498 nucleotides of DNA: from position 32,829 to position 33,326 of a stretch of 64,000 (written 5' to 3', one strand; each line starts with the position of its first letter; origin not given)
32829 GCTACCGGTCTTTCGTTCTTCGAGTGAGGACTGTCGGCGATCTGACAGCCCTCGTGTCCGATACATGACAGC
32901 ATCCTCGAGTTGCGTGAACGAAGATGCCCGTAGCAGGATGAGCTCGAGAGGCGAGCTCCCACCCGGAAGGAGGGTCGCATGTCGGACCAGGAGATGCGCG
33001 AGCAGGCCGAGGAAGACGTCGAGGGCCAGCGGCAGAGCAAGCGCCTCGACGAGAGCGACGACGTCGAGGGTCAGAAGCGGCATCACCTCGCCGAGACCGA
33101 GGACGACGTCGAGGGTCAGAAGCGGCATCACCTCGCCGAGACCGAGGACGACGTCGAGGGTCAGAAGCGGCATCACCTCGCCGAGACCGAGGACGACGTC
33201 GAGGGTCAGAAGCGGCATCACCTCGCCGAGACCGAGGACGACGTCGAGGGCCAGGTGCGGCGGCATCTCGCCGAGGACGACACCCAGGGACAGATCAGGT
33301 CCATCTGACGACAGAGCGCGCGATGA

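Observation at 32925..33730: Two paralogous mini-genes encoding dibasic-punctuated, nucleotide-perfect 15-aa tandem-repeat acidic peptides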

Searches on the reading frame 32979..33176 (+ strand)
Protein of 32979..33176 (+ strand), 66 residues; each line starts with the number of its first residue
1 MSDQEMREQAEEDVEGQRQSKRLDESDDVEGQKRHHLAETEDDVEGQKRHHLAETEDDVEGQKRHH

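Call 71: find_homologous_proteins(query=A3, max_evalue=0.001)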
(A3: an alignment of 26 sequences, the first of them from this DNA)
Query A3 (26 sequences) (66 aa, profile of the alignment): 693 proteins with E <= 0.001 among 8000 candidates; the best 120 are listed.
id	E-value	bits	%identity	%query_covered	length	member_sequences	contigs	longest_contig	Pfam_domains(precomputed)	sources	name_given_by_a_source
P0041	2.5e-29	119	40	89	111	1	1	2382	-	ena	-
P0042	2.2e-25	106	41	77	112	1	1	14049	-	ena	-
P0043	1.1e-23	101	46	85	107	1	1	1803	-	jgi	jgi:hypothetical protein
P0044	9.1e-23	98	43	80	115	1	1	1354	-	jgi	jgi:hypothetical protein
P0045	2.8e-22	96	38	92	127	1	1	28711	-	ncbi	ncbi:MAG: hypothetical protein ABR593_04050 [Candidatus Limnocylindria bacterium]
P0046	6.0e-22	95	46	80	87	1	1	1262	-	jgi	jgi:hypothetical protein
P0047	2.4e-21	93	35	82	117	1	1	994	-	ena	-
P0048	2.7e-21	93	30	82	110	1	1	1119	-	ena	-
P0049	8.3e-21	91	35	76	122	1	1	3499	-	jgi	jgi:hypothetical protein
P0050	9.4e-21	91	40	91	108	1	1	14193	-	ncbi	-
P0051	3.5e-19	86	44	83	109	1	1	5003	-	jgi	jgi:hypothetical protein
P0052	3.7e-19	86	40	83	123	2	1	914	-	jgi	jgi:hypothetical protein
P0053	9.1e-19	85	40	79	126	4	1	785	-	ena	-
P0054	2.0e-18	84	30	80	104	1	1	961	-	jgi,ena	-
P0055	2.3e-18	84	41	62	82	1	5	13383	-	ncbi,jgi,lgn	ncbi:MAG TPA: hypothetical protein VH480_09335 [Streptosporangiaceae bacterium]|jgi:hypothetical pro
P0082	2.0e-14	71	34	91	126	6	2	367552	-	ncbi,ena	-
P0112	6.0e-13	66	42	61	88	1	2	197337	-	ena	-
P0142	5.3e-11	60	50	61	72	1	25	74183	-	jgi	jgi:hypothetical protein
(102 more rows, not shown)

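Call 73: find_encoding_contigs(protein=P0045, flank=9000, max_places=2)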
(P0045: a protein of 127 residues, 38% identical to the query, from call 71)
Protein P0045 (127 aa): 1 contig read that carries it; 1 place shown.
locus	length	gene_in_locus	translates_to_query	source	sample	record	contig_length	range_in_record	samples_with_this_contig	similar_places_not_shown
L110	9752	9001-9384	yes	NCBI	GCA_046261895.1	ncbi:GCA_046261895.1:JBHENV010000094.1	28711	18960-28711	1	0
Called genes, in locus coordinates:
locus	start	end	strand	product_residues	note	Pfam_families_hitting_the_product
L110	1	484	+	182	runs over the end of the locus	-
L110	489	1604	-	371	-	PF24681:Kelch_KLHDC2_KLHL20_DRC7, PF24981:Beta-prop_ATRN-LZTR1, PF13415:Beta-prop_FBX42, PF13418:Beta-prop_TYW4 (weak), PF01344:Kelch_1 (weak), PF24981:Beta-prop_ATRN-LZTR1 (weak), PF24681:Kelch_KLHDC2_KLHL20_DRC7, PF13415:Beta-prop_FBX42 (weak), +3 more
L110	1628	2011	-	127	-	PF00903:Glyoxalase, PF18029:Glyoxalase_6, PF22677:Ble-like_N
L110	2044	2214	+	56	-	-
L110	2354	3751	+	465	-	PF01565:FAD_binding_4, PF08031:BBE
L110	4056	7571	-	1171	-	PF12773:DZR, PF13240:Zn_Ribbon_1 (weak), PF24463:DUF7577 (faint), PF00211:Guanylate_cyc, PF13191:AAA_16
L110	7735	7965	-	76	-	-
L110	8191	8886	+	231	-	PF00027:cNMP_binding, PF13545:HTH_Crp_2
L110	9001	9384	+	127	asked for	-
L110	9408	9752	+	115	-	PF01590:GAF (weak), PF13185:GAF_2 (weak)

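Call 74: find_encoding_contigs(protein=P0055, flank=9000, max_places=2)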
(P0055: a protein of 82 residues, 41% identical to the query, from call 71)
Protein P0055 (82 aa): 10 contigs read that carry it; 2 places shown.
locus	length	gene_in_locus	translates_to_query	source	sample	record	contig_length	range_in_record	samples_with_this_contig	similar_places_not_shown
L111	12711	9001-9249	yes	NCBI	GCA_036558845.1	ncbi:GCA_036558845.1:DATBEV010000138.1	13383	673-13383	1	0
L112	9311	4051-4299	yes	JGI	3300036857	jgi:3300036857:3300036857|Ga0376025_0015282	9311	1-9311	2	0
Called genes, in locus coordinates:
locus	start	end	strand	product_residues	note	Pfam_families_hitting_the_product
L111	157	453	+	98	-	-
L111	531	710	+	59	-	-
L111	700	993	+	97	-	PF26520:MftB_chaperone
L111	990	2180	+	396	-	PF04055:Radical_SAM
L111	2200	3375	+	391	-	PF01070:FMN_dh, PF01645:Glu_synthase (weak), PF00478:IMPDH (weak)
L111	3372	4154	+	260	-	PF00106:adh_short, PF08659:KR, PF13561:adh_short_C2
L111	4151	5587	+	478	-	PF00535:Glycos_transf_2, PF13641:Glyco_tranf_2_3, PF13632:Glyco_trans_2_3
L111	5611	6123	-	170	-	-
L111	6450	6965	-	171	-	-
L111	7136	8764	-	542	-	PF00999:Na_H_Exchanger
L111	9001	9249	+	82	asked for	-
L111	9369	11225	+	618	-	PF00211:Guanylate_cyc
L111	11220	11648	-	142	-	PF03928:HbpS-like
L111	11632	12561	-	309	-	PF13714:PEP_mutase, PF00463:ICL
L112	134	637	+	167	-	-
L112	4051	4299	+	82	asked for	-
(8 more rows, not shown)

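Call 77: search_protein_families(library=pfam, proteins=[L110:9408-9752:+, L111:9369-11225:+], max_evalue=1)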
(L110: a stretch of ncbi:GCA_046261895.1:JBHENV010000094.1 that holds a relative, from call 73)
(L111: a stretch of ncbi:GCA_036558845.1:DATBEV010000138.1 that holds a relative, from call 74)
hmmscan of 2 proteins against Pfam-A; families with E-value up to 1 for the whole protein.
L110:9408-9752:+ (115 aa): 3 families
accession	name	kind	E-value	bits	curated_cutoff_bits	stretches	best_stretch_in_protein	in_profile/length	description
PF01590.32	GAF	-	4.8e-07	30.8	22.4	1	33-111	4-76/133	GAF domain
PF13185.12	GAF_2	-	5.6e-06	27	28.6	1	32-113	5-82/136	GAF domain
PF13492.12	GAF_3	-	0.00038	21.3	27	1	34-99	5-68/129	GAF domain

L111:9369-11225:+ (618 aa): 3 families
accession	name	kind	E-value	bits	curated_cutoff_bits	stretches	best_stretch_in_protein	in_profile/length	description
PF00211.25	Guanylate_cyc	-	8.3e-18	65.1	21.9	1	418-569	8-153/183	Adenylate and Guanylate cyclase catalytic domain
PF10400.15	Vir_act_alpha_C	-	0.38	11.9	22.4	0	355-389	11-45/78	Virulence activator alpha C-term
PF01757.29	Acyl_transf_3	-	0.48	9.9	31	0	172-259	187-266/326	Acyltransferase domain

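Call 84: find_encoding_contigs(protein=P0082, flank=10000, max_places=1)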
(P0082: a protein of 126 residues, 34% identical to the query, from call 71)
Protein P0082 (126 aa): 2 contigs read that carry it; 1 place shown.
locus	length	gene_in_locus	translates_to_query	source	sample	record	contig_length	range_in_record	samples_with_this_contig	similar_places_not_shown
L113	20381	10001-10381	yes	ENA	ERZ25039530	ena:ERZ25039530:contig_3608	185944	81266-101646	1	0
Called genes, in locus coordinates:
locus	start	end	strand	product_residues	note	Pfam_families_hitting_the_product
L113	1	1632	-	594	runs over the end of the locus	PF13490:zf-HC2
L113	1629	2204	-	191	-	PF04542:Sigma70_r2, PF08281:Sigma70_r4_2, PF04545:Sigma70_r4, PF22233:PhyR_sigma-like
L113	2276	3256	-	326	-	PF16268:DUF4921 (weak), PF01230:HIT (faint)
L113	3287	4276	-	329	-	-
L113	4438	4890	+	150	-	PF02566:OsmC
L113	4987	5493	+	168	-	-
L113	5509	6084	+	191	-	PF04542:Sigma70_r2, PF08281:Sigma70_r4_2, PF04545:Sigma70_r4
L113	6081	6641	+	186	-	-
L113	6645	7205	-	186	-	PF13527:Acetyltransf_9 (weak), PF00583:Acetyltransf_1, PF13508:Acetyltransf_7 (weak)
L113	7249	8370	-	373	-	PF24681:Kelch_KLHDC2_KLHL20_DRC7, PF24981:Beta-prop_ATRN-LZTR1, PF13418:Beta-prop_TYW4 (weak), PF01344:Kelch_1 (weak), PF13415:Beta-prop_FBX42, PF24981:Beta-prop_ATRN-LZTR1, PF13415:Beta-prop_FBX42, PF24681:Kelch_KLHDC2_KLHL20_DRC7, +2 more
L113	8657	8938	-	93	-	-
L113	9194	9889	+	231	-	PF00027:cNMP_binding, PF13545:HTH_Crp_2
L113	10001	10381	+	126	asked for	-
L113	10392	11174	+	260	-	PF01590:GAF, PF13185:GAF_2, PF13492:GAF_3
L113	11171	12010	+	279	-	PF00082:Peptidase_S8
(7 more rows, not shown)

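Call 85: find_encoding_contigs(protein=P0112, flank=10000, max_places=1)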
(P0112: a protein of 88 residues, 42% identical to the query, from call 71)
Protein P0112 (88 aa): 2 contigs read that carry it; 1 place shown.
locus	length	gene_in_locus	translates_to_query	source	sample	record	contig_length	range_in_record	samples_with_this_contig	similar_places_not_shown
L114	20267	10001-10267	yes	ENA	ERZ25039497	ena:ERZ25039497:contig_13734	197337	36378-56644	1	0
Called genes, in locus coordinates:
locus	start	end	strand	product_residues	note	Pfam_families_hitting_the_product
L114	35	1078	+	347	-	PF13191:AAA_16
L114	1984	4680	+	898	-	PF13191:AAA_16, PF13401:AAA_22 (weak)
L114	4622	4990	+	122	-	-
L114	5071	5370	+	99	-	-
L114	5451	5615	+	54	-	-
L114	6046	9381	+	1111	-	PF00211:Guanylate_cyc, PF13191:AAA_16, PF13424:TPR_12 (faint)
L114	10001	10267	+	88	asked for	-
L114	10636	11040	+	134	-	PF00211:Guanylate_cyc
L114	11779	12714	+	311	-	-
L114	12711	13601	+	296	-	-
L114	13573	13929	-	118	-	-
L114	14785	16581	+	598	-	PF00027:cNMP_binding, PF13185:GAF_2, PF01590:GAF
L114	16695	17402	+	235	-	PF00082:Peptidase_S8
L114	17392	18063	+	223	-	PF00027:cNMP_binding, PF13545:HTH_Crp_2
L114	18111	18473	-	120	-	PF00027:cNMP_binding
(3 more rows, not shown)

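Call 86: find_encoding_contigs(protein=P0142, flank=10000, max_places=1)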
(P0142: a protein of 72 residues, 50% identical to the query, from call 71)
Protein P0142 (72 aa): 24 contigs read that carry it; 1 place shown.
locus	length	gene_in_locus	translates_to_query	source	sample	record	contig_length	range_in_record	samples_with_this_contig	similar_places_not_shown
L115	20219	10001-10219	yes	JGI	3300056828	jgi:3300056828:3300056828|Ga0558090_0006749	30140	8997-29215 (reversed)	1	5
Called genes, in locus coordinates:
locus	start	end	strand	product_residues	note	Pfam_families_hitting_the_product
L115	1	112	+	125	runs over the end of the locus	-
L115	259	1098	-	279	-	PF12706:Lactamase_B_2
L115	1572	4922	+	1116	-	PF00211:Guanylate_cyc, PF13191:AAA_16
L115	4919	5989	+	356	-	PF12773:DZR (weak), PF00211:Guanylate_cyc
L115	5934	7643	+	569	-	PF05977:MFS_3, PF07690:MFS_1, PF00027:cNMP_binding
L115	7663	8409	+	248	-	PF13185:GAF_2, PF01590:GAF, PF13492:GAF_3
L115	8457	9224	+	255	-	PF00082:Peptidase_S8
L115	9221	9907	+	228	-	PF00027:cNMP_binding, PF13545:HTH_Crp_2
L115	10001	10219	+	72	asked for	-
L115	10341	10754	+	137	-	PF00027:cNMP_binding, PF07883:Cupin_2 (weak)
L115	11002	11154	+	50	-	-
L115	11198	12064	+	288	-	PF13191:AAA_16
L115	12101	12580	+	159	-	-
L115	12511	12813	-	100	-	-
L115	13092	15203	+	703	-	PF00211:Guanylate_cyc, PF13191:AAA_16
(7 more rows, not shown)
